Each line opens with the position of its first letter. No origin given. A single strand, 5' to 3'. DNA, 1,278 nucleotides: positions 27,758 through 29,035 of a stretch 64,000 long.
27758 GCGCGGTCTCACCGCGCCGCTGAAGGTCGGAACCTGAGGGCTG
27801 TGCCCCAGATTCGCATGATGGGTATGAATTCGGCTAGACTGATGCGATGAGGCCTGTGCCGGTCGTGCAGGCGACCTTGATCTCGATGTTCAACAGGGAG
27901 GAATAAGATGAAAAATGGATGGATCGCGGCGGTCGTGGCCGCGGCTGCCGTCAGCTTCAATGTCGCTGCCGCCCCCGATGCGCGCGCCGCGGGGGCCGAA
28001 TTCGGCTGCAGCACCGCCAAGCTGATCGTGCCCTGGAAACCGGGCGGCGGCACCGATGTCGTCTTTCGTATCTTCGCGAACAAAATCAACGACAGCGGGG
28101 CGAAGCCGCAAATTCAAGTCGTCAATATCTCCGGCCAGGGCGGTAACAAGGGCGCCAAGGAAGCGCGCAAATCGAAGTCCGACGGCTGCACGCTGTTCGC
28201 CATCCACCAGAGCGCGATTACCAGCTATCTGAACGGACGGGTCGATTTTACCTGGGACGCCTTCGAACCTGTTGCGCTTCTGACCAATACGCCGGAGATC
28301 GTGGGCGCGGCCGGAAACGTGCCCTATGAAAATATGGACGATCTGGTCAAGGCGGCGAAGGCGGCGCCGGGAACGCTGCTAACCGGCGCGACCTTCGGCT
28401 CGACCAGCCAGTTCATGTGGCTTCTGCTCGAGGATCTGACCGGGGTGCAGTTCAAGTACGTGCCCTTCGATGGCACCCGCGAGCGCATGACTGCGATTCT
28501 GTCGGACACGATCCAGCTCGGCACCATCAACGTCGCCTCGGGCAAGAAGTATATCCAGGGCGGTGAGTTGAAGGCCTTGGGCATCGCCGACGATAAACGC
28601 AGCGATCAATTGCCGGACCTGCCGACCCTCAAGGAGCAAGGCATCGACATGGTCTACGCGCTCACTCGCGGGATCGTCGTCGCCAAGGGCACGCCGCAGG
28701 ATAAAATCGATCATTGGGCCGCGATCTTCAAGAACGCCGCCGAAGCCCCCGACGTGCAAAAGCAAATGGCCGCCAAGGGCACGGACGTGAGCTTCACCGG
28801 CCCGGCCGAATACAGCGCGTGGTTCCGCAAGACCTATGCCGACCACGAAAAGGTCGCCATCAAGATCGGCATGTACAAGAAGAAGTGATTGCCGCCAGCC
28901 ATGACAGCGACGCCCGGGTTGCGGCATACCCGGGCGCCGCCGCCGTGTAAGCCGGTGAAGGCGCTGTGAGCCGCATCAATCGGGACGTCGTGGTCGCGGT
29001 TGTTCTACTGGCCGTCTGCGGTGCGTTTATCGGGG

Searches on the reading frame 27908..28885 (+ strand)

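Call 66: search_protein_families(library=pfam, proteins=[window:27908-28885:+], max_evalue=0.00001)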
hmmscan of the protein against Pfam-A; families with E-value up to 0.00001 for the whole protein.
seq(326 aa): 1 family
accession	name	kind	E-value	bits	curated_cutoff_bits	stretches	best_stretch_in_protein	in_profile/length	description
PF03401.19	TctC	-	3.4e-30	105.9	27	1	52-307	1-259/274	Tripartite tricarboxylate transporter family receptor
